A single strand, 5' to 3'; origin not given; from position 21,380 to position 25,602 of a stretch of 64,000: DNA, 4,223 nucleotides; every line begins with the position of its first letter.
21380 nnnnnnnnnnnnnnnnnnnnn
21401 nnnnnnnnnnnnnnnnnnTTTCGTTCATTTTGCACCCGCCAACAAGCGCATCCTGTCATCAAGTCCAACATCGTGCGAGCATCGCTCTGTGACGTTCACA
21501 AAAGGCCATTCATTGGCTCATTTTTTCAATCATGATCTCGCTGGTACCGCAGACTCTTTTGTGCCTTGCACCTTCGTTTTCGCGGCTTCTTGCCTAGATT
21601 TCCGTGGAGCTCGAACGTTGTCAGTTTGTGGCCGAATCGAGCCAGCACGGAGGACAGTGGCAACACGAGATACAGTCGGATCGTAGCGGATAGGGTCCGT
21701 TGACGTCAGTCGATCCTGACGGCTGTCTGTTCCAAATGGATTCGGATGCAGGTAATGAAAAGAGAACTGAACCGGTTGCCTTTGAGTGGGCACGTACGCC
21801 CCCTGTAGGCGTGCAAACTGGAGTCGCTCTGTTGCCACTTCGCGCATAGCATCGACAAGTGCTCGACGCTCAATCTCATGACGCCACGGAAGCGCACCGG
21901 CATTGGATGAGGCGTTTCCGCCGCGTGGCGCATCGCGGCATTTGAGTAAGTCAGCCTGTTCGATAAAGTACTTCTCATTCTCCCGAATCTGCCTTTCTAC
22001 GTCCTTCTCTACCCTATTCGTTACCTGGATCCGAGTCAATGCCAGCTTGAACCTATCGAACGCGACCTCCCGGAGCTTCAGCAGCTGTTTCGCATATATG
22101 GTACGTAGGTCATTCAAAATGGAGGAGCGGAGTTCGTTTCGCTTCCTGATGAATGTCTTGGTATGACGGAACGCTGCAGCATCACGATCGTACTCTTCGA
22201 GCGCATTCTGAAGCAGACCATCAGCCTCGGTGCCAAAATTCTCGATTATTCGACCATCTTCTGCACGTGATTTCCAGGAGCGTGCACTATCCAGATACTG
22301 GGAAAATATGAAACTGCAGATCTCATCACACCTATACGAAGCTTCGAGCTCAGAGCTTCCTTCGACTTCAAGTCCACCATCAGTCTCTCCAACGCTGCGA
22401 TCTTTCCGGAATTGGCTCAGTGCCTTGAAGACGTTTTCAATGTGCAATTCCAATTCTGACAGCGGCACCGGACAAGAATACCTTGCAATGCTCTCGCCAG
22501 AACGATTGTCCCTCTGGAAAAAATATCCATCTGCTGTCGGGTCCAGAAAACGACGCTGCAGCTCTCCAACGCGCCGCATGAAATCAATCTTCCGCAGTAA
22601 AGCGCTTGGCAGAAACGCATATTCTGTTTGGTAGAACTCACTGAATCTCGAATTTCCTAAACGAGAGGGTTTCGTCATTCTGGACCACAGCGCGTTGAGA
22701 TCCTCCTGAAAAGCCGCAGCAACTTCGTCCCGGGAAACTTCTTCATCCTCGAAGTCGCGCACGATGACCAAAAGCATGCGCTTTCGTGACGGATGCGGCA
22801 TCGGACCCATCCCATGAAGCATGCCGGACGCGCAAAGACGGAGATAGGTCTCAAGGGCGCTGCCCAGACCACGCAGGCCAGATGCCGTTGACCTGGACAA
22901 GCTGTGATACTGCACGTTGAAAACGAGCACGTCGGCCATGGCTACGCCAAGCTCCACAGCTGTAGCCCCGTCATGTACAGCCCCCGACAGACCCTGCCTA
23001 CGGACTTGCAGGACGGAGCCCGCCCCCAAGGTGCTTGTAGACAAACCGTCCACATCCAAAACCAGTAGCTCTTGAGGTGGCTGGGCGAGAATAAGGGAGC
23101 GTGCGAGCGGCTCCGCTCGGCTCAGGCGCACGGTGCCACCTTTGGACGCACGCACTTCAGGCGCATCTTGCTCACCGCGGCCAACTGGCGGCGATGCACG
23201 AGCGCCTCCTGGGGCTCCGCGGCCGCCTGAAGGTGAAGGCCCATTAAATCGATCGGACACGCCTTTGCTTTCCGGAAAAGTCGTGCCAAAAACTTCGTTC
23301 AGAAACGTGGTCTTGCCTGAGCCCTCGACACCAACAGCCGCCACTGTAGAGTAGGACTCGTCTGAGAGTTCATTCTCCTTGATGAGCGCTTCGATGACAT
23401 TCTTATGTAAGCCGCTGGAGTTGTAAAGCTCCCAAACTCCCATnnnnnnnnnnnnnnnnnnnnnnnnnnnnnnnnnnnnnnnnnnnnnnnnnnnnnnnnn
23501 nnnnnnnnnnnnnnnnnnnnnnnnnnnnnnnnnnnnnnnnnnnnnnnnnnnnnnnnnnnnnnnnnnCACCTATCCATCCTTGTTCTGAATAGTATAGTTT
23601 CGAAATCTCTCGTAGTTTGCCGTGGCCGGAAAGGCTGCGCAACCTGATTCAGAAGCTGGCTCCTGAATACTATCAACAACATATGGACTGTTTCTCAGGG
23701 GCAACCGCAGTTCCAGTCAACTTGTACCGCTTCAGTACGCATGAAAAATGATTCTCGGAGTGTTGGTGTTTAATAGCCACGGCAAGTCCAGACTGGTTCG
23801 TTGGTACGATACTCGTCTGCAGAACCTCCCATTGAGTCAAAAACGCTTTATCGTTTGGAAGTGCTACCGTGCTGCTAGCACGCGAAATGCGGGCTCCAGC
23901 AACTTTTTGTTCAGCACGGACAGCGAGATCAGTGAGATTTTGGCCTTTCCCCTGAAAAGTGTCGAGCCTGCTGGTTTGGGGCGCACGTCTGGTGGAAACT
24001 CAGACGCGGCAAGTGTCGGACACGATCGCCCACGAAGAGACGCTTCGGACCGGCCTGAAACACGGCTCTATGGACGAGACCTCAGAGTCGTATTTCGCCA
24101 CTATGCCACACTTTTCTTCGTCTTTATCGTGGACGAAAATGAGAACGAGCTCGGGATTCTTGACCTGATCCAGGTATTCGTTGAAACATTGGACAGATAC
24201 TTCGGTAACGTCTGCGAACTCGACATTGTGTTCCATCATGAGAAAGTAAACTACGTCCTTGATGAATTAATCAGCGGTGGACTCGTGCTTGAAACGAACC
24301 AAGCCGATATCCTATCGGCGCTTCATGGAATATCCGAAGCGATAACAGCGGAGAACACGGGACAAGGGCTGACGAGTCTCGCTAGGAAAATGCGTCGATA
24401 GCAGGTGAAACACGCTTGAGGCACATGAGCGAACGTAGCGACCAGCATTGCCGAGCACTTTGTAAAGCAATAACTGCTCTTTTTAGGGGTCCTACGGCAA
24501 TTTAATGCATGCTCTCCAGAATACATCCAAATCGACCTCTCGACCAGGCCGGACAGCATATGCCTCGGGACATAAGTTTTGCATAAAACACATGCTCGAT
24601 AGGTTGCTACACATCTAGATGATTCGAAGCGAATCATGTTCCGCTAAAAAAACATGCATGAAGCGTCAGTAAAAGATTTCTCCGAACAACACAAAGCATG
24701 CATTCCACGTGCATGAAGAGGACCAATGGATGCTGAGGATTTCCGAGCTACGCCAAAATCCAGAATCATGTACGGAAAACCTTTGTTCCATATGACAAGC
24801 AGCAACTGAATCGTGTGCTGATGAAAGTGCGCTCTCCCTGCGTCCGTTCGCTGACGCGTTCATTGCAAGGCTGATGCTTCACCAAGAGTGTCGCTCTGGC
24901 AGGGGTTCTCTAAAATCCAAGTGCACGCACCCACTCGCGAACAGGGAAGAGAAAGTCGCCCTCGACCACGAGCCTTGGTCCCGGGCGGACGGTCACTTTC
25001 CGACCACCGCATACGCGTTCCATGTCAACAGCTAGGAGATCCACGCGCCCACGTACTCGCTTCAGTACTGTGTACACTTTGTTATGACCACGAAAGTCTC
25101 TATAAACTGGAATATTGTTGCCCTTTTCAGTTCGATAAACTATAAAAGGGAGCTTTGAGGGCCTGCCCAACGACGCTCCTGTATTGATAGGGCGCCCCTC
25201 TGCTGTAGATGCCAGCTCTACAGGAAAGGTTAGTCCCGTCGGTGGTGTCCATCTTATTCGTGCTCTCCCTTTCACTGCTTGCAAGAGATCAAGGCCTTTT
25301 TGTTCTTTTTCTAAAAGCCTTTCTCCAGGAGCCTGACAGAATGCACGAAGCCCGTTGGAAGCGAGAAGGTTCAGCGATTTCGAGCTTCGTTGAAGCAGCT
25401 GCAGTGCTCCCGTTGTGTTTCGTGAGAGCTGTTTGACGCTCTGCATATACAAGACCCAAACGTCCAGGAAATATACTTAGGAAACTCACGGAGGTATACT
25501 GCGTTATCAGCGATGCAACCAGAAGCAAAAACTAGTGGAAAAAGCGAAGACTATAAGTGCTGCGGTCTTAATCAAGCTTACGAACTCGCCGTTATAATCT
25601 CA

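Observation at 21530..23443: Sey1/RHD3-type GTPase that appears to lack its membrane anchor and has a Gly/Ala/Pro-rich insert in the GTPase domain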

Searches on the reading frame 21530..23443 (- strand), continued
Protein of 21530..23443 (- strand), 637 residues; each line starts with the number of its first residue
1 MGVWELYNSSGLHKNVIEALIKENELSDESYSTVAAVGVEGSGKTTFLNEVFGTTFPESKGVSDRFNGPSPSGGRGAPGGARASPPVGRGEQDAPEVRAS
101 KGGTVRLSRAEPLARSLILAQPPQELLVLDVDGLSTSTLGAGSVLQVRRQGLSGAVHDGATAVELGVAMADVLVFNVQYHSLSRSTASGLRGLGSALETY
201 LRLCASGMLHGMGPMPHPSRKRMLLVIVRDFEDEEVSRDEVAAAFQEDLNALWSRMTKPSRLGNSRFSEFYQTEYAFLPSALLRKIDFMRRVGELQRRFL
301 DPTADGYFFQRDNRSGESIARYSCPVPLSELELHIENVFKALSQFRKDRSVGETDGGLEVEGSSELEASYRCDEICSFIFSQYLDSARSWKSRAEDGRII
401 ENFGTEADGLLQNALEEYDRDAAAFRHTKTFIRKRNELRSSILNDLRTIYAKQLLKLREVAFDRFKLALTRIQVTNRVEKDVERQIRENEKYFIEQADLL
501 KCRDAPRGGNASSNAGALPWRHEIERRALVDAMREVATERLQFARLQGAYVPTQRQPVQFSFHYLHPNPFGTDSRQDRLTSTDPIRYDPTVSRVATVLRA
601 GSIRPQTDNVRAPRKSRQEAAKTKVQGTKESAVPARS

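Call 50: find_encoding_contigs(protein=P0003, flank=5000, max_places=2)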
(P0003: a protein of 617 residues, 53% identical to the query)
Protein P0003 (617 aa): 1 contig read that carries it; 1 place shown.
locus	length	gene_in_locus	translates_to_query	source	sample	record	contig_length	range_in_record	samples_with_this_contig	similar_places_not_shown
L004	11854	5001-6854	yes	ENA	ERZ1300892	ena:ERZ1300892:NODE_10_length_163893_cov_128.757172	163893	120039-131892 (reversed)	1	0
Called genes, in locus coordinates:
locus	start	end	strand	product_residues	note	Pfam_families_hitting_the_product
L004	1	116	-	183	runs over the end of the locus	PF00226:DnaJ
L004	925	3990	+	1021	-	PF00995:Sec1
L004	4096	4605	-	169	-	-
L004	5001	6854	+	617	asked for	PF05879:RHD3_GTPase, PF20428:Sey1_3HB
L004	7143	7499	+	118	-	PF05336:rhaM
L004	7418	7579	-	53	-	-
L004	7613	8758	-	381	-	PF02190:LON_substr_bdg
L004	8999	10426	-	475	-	PF01408:GFO_IDH_MocA, PF02894:GFO_IDH_MocA_C, PF22725:GFO_IDH_MocA_C3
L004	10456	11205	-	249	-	-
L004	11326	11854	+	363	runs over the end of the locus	-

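Call 55: predict_structure(alignment_id=A4)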
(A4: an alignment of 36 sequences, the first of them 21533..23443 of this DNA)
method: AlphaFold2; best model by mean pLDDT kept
length: 637 residues; sequences in the alignment: 36
mean_pLDDT: 79.9   pTM: 0.55
mean pLDDT of the five models: 79.9, 74.8, 74.7, 74.5, 74.2
residues with pLDDT >= 90: 356; 70-90: 96; 50-70: 88; < 50: 97
segments of 3 or more residues with pLDDT < 50: 67-93, 138-140, 353-361, 591-612, 614-635
pLDDT, mean of each block of 10 residues (from residue 1): 84 87 75 94 93 86 48 40 42 49 86 63 88 67 51 68 95 96 88 94 89 68 96 95 96 93 92 97 95 95 92 81 90 93 88 45 74 96 97 96 97 98 93 96 97 97 97 94 97 97 85 72 97 97 94 74 51 58 55 41 36 39 38 43
secondary structure, 60 per line:
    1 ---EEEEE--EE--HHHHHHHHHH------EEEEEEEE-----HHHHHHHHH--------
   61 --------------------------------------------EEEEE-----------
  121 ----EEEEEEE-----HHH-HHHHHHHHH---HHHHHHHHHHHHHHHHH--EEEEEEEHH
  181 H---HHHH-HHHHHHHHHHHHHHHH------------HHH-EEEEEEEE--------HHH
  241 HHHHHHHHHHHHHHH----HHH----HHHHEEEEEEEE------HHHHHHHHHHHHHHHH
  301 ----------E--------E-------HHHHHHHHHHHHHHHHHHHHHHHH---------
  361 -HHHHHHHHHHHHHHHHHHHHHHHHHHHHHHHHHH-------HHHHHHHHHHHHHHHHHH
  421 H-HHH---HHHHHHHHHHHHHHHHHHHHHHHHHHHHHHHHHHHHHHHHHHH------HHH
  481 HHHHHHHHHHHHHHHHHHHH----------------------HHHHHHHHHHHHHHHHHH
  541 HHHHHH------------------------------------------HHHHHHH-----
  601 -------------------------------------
elements in order: E4-8 H15-24 E31-38 H44-52 E105-109 E125-131 H141-149 H153-169 E172-178 H185-188 H190-205 E222-229 H238-255 H267-270 E271-278 H285-300 H328-351 H362-395 H403-421 H429-471 H478-500 H523-546 H589-595

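Call 57: fold_search(model_id=the predicted structure, library=pdb)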
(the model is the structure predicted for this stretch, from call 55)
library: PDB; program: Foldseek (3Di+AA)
matches with E <= 10: 665; with E <= 0.001: 28
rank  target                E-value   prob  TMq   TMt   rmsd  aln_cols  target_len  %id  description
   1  5ca8                  6.5e-18  1.00  0.36  0.36  23.6       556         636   16  Structures of the yeast dynamin-like GTPase Sey1p in complex with GDP (released 2015-09-16)
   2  5ca9                  3.0e-17  1.00  0.40  0.39  17.9       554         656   17  Structures of the candida albicans sey1p GTPase in complex with GDPAlF4- (released 2015-09-23)
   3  7e5a_B                1.1e-07  1.00  0.32  0.42  19.5       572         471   14  interferon-inducible anti-viral protein R356A (released 2021-05-05)
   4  1dg3                  2.0e-07  1.00  0.31  0.35  25.4       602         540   11  STRUCTURE OF HUMAN GUANYLATE BINDING PROTEIN-1 IN NUCLEOTIDE FREE FORM (released 2000-10-11)
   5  8r1a_A                2.7e-07  1.00  0.33  0.36  22.5       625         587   13  Model of the membrane-bound GBP1 oligomer (released 2024-01-17)
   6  3q5d                  3.2e-07  1.00  0.33  0.47  15.4       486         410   14  crystal structure of human Atlastin-1 (residues 1-447) bound to GDP, crystal form 1 (released 2011-01-19)
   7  6b9f_A                3.5e-07  1.00  0.32  0.46  16.2       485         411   14  Human ATL1 mutant - F151S bound to GDPAlF4- (released 2017-12-06)
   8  6k1z                  5.5e-07  1.00  0.29  0.34  26.1       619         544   12  Crystal structure of farnesylated hGBP1 (released 2019-06-12)
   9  6b9e_A                7.0e-07  1.00  0.30  0.46  23.6       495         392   12  Human ATL1 mutant - R77A / F151S bound to GDP (released 2017-12-06)
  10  7e5a_A                1.1e-06  1.00  0.31  0.41  21.1       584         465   12  interferon-inducible anti-viral protein R356A (released 2021-05-05)
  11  3qof_C                1.5e-06  1.00  0.31  0.47  23.6       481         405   12  Crystal structure of the cytosolic domain of human atlastin-1 in complex with GDP, orthorhombic form (released 2011-03-02)
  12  3qnu                  1.6e-06  1.00  0.31  0.46  13.0       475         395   14  Crystal structure of the cytosolic domain of human atlastin-1 in complex with GDP, hexagonal form (released 2011-03-02)
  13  5vgr_A                2.0e-06  1.00  0.31  0.47  24.1       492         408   13  Human Atlastin-3, GDP-bound (released 2017-05-17)
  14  7e58_B                4.4e-06  1.00  0.29  0.33  24.1       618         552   11  interferon-inducible anti-viral protein 2 (released 2021-05-05)
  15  7e58_A                4.4e-06  1.00  0.28  0.32  24.8       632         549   11  interferon-inducible anti-viral protein 2 (released 2021-05-05)
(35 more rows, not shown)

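Call 63: list_cluster_members(proteins=[P0024, P0026, P0030, P0033, P0037, P0041, P0046, P0050, P0062, P0083])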
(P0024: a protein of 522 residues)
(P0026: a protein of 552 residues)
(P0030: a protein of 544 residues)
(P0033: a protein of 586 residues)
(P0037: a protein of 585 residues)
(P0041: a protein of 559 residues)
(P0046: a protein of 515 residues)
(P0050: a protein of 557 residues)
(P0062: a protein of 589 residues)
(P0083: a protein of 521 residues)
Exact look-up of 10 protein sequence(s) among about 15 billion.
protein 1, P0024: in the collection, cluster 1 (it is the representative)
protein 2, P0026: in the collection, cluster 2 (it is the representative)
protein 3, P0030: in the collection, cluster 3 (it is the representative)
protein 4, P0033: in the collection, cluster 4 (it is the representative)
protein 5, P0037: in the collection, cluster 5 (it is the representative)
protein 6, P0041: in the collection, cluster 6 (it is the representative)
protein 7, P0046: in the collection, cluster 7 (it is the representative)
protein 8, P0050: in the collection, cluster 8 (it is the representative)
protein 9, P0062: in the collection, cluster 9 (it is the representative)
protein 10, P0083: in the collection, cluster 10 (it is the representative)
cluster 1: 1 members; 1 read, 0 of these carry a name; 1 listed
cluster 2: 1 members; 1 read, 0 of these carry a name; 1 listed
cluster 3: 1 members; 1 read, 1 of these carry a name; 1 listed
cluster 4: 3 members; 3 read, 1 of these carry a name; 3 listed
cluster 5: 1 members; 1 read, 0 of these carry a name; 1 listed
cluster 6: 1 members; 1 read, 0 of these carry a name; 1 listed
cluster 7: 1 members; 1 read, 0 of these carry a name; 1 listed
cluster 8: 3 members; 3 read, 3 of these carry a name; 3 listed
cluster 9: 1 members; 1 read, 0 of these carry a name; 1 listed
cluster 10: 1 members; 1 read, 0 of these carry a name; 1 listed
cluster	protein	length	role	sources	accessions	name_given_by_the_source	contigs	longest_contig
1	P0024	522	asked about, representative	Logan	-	-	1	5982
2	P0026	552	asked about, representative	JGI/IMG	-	-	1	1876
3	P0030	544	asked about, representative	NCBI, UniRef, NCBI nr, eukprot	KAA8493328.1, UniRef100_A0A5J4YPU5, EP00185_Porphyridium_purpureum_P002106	Protein SEY1 [Porphyridium purpureum] | Protein SEY1 n=1 Tax=Porphyridium purpureum TaxID=35688 RepID=A0A5J4YPU5_PORPP | POR0331..scf296_7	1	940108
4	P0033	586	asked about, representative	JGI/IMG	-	-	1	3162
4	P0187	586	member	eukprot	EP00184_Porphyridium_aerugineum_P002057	CAMPEP_0184707640 /NCGR_PEP_ID=MMETSP0313-20130426/37372_1 /TAXON_ID=2792 ...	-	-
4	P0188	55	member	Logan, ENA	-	-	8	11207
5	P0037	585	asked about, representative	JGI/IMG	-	-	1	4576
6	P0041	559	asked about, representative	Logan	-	-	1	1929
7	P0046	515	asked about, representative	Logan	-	-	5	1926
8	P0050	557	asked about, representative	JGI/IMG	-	Root hair defective 3 GTP-binding protein (RHD3)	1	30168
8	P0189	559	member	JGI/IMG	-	Root hair defective 3 GTP-binding protein (RHD3)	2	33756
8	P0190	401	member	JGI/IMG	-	Root hair defective 3 GTP-binding protein (RHD3)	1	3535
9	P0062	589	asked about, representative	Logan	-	-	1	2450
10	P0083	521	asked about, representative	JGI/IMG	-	-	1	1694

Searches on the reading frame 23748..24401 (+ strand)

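Call 3: search_protein_families(library=pfam, proteins=[window:23748-24401:+], max_evalue=1)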
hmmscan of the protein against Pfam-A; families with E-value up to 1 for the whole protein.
window:23748-24401:+ (217 aa): 1 family
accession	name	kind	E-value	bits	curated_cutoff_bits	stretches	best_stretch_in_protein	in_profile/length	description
PF01217.26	Clat_adaptor_s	-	2.6e-40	138.1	22.5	2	108-193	51-136/142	Clathrin adaptor complex small chain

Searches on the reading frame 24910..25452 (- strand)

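Call 65: search_protein_families(library=pfam, proteins=[window:24910-25452:-], max_evalue=0.01)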
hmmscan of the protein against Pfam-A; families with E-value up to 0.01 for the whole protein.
window:24910-25452:- (180 aa): 1 family
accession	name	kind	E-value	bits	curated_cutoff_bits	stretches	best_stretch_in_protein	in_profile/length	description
PF05046.19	Img2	-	8.7e-10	39.2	34.4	1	101-180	1-84/84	Mitochondrial large subunit ribosomal protein (Img2)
